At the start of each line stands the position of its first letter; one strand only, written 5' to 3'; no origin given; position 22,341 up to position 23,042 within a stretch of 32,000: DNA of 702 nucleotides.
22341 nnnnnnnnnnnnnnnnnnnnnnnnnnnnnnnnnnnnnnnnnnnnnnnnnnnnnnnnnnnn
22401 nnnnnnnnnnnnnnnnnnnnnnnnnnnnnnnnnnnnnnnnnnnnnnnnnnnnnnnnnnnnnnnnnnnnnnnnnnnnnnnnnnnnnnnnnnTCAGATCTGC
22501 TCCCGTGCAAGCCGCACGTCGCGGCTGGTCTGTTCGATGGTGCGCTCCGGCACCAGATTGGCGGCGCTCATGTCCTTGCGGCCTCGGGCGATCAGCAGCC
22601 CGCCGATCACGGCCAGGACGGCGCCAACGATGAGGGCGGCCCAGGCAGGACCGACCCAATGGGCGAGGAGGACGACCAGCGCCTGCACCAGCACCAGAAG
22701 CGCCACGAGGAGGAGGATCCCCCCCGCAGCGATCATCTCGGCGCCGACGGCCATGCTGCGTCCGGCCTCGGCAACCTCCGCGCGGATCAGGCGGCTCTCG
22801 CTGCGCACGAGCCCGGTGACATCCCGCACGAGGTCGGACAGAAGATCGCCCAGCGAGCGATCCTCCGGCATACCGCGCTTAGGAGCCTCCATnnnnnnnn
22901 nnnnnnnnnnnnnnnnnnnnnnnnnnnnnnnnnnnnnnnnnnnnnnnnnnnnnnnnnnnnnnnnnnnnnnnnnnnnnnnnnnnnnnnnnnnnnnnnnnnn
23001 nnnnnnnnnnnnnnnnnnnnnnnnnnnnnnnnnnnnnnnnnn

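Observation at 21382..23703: Translationally coupled three-gene membrane module (ElaB/YqjD-like, holin-X/DUF1469-like, DUF3618) of unknown function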

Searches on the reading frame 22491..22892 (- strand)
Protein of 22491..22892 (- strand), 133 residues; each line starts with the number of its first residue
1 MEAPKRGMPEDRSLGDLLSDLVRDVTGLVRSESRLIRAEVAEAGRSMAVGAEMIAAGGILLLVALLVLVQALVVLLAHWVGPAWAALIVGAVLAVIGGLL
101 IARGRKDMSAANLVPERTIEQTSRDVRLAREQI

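Call 3: search_protein_families(library=pfam, proteins=[window:22491-22892:-], max_evalue=1)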
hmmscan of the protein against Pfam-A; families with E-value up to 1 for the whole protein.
window:22491-22892:- (133 aa): 5 families
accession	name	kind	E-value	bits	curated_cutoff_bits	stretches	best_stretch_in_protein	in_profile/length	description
PF07332.16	Phage_holin_3_6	-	1.7e-29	102.7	28.4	1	15-129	1-115/116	Putative Actinobacterial Holin-X, holin superfamily III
PF06157.16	DUF973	-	0.013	15.1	26.4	1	49-102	99-151/309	Protein of unknown function (DUF973)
PF20990.2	DUF2207_C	-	0.014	15.5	33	1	41-109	128-190/247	Predicted membrane protein (DUF2207) C-terminal domain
PF05297.16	Herpes_LMP1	-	0.17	11.5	26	1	47-108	15-76/386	Herpesvirus latent membrane protein 1 (LMP1)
PF12669.12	FeoB_associated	-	0.41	11.4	27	1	87-108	3-24/44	FeoB-associated Cys-rich membrane protein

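Call 4: search_protein_families(library=ncbifam, proteins=[window:22491-22892:-], max_evalue=1)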
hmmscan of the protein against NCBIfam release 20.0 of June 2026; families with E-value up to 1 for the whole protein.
window:22491-22892:- (133 aa): 2 families
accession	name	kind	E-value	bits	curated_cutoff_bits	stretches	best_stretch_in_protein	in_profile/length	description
NF058582.1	Microco_LAVTG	domain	0.067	13.3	27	1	83-105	10-32/34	LAVTG motif-containing sortase-dependent surface protein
TIGR01167.1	LPXTG_anchor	domain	0.47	11.2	15.9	1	85-106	12-33/34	LPXTG cell wall anchor domain-containing protein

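Call 78: find_homologous_proteins(query=window:22491-22892:-, max_evalue=0.001)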
Query window:22491-22892:- (133 aa): 140 proteins with E <= 0.001 among 1327 candidates; the best 120 are listed.
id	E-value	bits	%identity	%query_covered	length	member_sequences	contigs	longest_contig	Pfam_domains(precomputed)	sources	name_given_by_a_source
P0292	3.1e-70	252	98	100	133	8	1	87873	PF07332.17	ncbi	-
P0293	5.1e-61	222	84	100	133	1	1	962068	PF07332.17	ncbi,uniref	ncbi:phage holin family protein [Rhodobacter sp. NSM]|uniref:phage holin family protein n=1 Tax=Rhod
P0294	2.5e-59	217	84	100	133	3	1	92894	PF07332.17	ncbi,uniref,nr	ncbi:phage holin family protein [Cereibacter azotoformans]|uniref:phage holin family protein n=1 Tax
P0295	6.9e-58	212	83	100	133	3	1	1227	PF07332.17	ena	-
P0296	8.4e-55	202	79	100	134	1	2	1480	PF07332.17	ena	-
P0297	2.5e-53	197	82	92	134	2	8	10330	PF07332.17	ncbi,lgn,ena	-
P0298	1.3e-52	195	82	92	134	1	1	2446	PF07332.17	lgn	-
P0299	1.3e-52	195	76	100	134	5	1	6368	PF07332.17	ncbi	ncbi:MAG: phage holin family protein [Cereibacter changlensis]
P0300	3.9e-49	184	74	100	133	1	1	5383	PF07332.17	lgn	-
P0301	9.6e-47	176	71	94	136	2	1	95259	PF07332.17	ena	-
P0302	6.9e-46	173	72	91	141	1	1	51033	PF07332.17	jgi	jgi:protein-S-isoprenylcysteine O-methyltransferase Ste14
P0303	1.1e-45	173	65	97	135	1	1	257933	PF07332.17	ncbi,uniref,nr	ncbi:phage holin family protein [Falsirhodobacter deserti]|uniref:phage holin family protein n=1 Tax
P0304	1.2e-44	169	73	92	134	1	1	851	PF07332.17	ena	-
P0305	1.3e-44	169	72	93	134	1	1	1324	PF07332.17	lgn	-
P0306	1.9e-43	165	66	98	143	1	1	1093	PF07332.17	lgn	-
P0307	8.2e-43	163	70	92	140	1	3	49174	PF07332.17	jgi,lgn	jgi:hypothetical protein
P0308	1.4e-42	163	62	93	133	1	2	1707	PF07332.17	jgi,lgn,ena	-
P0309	2.1e-42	162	64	98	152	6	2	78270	PF07332.17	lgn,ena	-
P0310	4.4e-42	161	68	88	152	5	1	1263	PF07332.17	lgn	-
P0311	5.2e-42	161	69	94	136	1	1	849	PF07332.17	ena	-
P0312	1.3e-41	160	68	93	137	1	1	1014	PF07332.17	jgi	jgi:hypothetical protein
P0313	2.3e-41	159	61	98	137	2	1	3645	PF07332.17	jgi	jgi:hypothetical protein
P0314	4.0e-41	158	62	99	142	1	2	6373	PF07332.17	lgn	-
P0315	4.7e-41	158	63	93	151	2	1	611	PF07332.17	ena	-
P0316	8.1e-41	157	66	90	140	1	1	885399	PF07332.17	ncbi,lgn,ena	-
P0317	1.1e-40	157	66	94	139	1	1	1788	PF07332.17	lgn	-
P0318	1.2e-40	156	66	92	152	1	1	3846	PF07332.17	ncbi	-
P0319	1.4e-40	156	65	100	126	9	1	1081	PF07332.17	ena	-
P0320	4.5e-40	155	66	88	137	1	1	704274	PF07332.17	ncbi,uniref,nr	ncbi:phage holin family protein [Pseudotabrizicola algicola]|uniref:Phage holin family protein n=1 T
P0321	1.2e-39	153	65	91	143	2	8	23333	PF07332.17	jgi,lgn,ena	jgi:hypothetical protein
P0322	1.3e-39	153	61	95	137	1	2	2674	PF07332.17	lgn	-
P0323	1.4e-39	153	66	93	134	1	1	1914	PF07332.17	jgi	jgi:hypothetical protein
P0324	2.3e-39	152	66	91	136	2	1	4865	PF07332.17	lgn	-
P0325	8.4e-39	150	64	93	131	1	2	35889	PF07332.17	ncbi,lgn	-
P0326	2.2e-36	143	57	100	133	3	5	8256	PF07332.17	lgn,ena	-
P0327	4.7e-34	135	56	99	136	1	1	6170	PF07332.17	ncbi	ncbi:phage holin family protein [soil metagenome]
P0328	7.4e-33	131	55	95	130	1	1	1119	PF07332.17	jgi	jgi:hypothetical protein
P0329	1.5e-32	130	55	92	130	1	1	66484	PF07332.17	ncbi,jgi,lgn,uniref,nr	ncbi:phage holin family protein [Aureimonas sp. AU4]|uniref:phage holin family protein n=1 Tax=Aurei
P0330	1.6e-32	130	55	92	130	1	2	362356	PF07332.17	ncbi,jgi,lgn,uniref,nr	ncbi:phage holin family protein [Aureimonas jatrophae]|jgi:hypothetical protein|uniref:Putative Holi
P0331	2.5e-31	126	54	92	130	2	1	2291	PF07332.17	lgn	-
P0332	5.4e-30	122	53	93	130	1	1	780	PF07332.17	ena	-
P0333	1.1e-29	121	52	93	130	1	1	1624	PF07332.17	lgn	-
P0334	1.3e-29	121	52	93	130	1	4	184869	PF07332.17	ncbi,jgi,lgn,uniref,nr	ncbi:phage holin family protein [Aureimonas sp. AU12]|uniref:phage holin family protein n=1 Tax=Aure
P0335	5.1e-27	112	50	99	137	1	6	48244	PF07332.17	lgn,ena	-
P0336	3.3e-26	110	49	99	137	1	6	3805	PF07332.17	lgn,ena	-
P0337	1.0e-25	108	46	97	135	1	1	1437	PF07332.17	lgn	-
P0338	1.0e-23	102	49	92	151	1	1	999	PF07332.17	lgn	-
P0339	1.1e-23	102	48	98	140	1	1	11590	PF07332.17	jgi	-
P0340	1.2e-22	98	43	92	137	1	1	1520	PF07332.17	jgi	jgi:hypothetical protein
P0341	4.6e-20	90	47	92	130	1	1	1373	PF07332.17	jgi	jgi:drug/metabolite transporter (DMT)-like permease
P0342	1.3e-18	85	44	93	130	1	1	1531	PF07332.17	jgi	jgi:hypothetical protein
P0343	3.2e-18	84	43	93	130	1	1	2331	PF07332.17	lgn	-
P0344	5.1e-18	83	44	92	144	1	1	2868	PF07332.17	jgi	jgi:Putative Actinobacterial Holin-X, holin superfamily III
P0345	9.0e-18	83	43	93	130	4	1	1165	PF07332.17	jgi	jgi:protein-S-isoprenylcysteine O-methyltransferase Ste14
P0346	9.1e-18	83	43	89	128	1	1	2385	PF07332.17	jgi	-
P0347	9.3e-18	83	41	93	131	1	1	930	PF07332.17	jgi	-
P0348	9.4e-18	83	42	98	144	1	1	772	PF07332.17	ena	-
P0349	1.5e-17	82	43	89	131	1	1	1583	PF07332.17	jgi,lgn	-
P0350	1.5e-17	82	44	89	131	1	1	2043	PF07332.17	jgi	-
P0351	1.6e-17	82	43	89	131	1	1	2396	PF07332.17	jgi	-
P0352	1.6e-17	82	42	99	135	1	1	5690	PF07332.17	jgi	jgi:hypothetical protein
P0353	1.8e-17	82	43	89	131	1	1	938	PF07332.17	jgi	-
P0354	4.0e-17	81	45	89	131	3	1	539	PF07332.17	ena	-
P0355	4.2e-17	80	42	93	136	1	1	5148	PF07332.17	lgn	-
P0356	4.3e-17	80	43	89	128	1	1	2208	PF07332.17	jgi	-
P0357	4.4e-17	80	43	89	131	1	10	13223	PF07332.17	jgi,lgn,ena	-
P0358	4.6e-17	80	45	89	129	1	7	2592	PF07332.17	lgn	-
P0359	4.8e-17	80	45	84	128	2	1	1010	PF07332.17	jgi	-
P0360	5.2e-17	80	44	88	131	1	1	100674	PF07332.17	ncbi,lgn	-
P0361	6.2e-17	80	44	95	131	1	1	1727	PF07332.17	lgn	-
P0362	6.5e-17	80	43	89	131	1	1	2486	PF07332.17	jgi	-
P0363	6.6e-17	80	40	93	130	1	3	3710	PF07332.17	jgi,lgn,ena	jgi:hypothetical protein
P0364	7.9e-17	80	40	93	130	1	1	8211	PF07332.17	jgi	jgi:hypothetical protein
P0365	9.3e-17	79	39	93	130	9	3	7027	PF07332.17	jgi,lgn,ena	-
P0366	9.9e-17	79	41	93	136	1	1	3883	PF07332.17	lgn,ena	-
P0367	1.0e-16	79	41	93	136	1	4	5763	PF07332.17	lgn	-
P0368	1.0e-16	79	43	93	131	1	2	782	PF07332.17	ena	-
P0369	1.2e-16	79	43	92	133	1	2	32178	PF07332.17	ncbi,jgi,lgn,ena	-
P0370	1.2e-16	79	38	92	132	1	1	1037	PF07332.17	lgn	-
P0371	1.5e-16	79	39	99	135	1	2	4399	PF07332.17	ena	-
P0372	1.6e-16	79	43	93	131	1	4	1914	PF07332.17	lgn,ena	-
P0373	1.6e-16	79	41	92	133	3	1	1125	PF07332.17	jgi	jgi:hypothetical protein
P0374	1.7e-16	79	43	93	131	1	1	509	PF07332.17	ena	-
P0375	1.9e-16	78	46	83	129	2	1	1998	PF07332.17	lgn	-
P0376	2.2e-16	78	43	89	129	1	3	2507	PF07332.17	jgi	jgi:hypothetical protein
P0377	3.3e-16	78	38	93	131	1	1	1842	PF07332.17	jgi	jgi:hypothetical protein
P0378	3.6e-16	77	43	92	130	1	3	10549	PF07332.17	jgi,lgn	jgi:xanthine/uracil permease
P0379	4.1e-16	77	43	92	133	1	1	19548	PF07332.17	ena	-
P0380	4.8e-16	77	43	92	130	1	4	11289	PF07332.17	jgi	jgi:xanthine/uracil permease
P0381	6.1e-16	77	38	93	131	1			PF07332.17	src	-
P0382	6.2e-16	77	39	95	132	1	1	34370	PF07332.17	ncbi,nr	ncbi:MAG: phage holin family protein [Candidatus Promineifilaceae bacterium]|nr:phage holin family p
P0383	7.0e-16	77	39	98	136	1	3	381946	PF07332.17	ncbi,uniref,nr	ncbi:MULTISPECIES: phage holin family protein [unclassified Nocardiopsis]|uniref:phage holin family 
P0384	1.2e-15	76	43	92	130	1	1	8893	PF07332.17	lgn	-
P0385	1.3e-15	76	43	96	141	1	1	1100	PF07332.17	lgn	-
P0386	1.4e-15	76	42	89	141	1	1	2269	PF07332.17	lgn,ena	-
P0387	1.4e-15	76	43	89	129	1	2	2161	PF07332.17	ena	-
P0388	1.5e-15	75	35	93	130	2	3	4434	PF07332.17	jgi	jgi:putative superfamily III holin-X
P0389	2.8e-15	75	40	93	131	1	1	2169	PF07332.17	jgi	jgi:xanthine/uracil permease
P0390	1.1e-14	73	39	93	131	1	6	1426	PF07332.17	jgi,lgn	-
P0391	1.4e-14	72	42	98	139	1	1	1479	PF07332.17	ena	-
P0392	1.7e-14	72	41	89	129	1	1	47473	PF07332.17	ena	-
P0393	2.2e-14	72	36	93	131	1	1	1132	PF07332.17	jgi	-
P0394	2.4e-14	72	42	90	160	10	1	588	PF07332.17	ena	-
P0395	3.8e-14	71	36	93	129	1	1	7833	PF07332.17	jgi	jgi:hypothetical protein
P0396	4.0e-14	71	38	94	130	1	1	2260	PF07332.17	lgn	-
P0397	4.3e-14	71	43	87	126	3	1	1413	PF07332.17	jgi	-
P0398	6.2e-14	70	38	93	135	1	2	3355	PF07332.17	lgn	-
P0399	8.3e-14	70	37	92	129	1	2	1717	PF07332.17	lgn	-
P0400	9.7e-14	70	41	87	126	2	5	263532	PF07332.17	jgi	jgi:uncharacterized membrane protein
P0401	1.3e-13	69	36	92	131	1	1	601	PF07332.17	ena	-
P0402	4.2e-13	68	38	93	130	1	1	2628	PF07332.17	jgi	-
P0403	5.1e-13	67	40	90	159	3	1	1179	PF07332.17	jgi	jgi:uncharacterized membrane protein YqjE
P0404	7.6e-13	67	37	93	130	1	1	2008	PF07332.17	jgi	-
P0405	8.5e-13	67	35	92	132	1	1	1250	PF07332.17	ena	-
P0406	1.1e-12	66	39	92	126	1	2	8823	PF07332.17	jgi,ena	jgi:Kef-type K+ transport system membrane component KefB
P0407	2.3e-12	65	40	93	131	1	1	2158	PF07332.17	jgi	jgi:hypothetical protein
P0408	2.5e-12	65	42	88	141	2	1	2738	PF07332.17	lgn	-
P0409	3.1e-12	65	34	92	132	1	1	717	PF07332.17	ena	-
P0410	5.1e-12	64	40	77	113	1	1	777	PF07332.17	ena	-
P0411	2.2e-11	62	42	91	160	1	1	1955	PF07332.17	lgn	-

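Call 79: find_encoding_contigs(protein=P0383, flank=3500, max_places=1)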
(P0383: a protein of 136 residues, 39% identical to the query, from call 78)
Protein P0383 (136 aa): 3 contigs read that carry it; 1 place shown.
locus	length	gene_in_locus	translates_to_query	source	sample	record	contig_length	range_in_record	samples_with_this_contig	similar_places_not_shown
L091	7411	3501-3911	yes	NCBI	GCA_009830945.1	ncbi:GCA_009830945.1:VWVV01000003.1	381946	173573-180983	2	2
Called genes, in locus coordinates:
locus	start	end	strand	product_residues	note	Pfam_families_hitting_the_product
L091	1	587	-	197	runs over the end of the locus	PF00440:TetR_N, PF16925:TetR_C_13, PF21993:TetR_C_13_2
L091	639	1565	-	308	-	PF12852:Cupin_6, PF12833:HTH_18, PF00165:HTH_AraC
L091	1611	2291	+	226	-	PF02525:Flavodoxin_2, PF03358:FMN_red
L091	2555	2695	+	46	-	-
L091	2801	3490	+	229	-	-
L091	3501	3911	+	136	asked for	PF07332:Phage_holin_3_6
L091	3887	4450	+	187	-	PF12277:DUF3618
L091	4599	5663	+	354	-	PF03631:Virul_fac_BrkB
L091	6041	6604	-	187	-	-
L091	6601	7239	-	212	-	-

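Call 80: find_encoding_contigs(protein=P0382, flank=3500, max_places=1)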
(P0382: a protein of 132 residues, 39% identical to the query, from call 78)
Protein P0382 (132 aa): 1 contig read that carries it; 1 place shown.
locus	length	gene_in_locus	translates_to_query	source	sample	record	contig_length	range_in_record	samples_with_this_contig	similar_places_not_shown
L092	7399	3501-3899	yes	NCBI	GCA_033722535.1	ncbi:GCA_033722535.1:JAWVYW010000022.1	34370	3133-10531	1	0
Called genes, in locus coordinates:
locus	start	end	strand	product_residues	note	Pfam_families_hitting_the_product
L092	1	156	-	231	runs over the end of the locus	PF00697:PRAI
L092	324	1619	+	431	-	PF00709:Adenylsucc_synt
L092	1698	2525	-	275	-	-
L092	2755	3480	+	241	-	-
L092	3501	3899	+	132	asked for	PF07332:Phage_holin_3_6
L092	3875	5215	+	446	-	-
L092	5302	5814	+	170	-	PF05974:DUF892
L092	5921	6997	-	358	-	PF06071:YchF-GTPase_C, PF02824:TGS (weak)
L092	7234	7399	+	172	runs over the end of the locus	PF04224:DUF417 (faint), PF07681:DoxX (weak)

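Call 81: find_encoding_contigs(protein=P0400, flank=3500, max_places=1)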
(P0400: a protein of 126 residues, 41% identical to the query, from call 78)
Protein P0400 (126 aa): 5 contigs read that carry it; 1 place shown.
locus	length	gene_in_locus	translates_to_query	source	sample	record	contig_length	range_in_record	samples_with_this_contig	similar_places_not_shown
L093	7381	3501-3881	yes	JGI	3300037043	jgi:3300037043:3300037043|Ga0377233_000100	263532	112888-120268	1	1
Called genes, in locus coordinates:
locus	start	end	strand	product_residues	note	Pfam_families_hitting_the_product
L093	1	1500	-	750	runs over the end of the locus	PF02901:PFL-like, PF01228:Gly_radical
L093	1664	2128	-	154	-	PF23621:BP74_N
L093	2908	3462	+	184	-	-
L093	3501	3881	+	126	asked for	PF07332:Phage_holin_3_6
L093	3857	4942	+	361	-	PF12277:DUF3618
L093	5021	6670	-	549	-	PF00920:ILVD_EDD_N, PF24877:ILV_EDD_C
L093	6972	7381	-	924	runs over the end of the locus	PF00690:Cation_ATPase_N, PF00122:E1-E2_ATPase, PF13246:Cation_ATPase, PF00702:Hydrolase, PF08282:Hydrolase_3 (faint), PF00689:Cation_ATPase_C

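Call 87: search_protein_families(library=phrogs, proteins=[window:22491-22892:-], max_evalue=0.01)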
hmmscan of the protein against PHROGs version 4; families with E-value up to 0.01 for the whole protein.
window:22491-22892:- (133 aa): 0 families

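Call 88: search_protein_families(library=padloc, proteins=[window:22491-22892:-], max_evalue=0.01)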
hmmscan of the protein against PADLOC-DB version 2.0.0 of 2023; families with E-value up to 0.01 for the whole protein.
window:22491-22892:- (133 aa): 1 family
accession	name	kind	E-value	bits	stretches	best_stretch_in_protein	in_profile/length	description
PDLC00676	Effector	-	0.0099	13.3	0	45-129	29-116/354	2TM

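Call 89: search_dna_similar(query=window:22491-22892:-, collection=phages, mode=protein, max_evalue=0.001, max_rows=15)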
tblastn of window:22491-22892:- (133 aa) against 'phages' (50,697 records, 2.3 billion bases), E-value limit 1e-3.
No match.
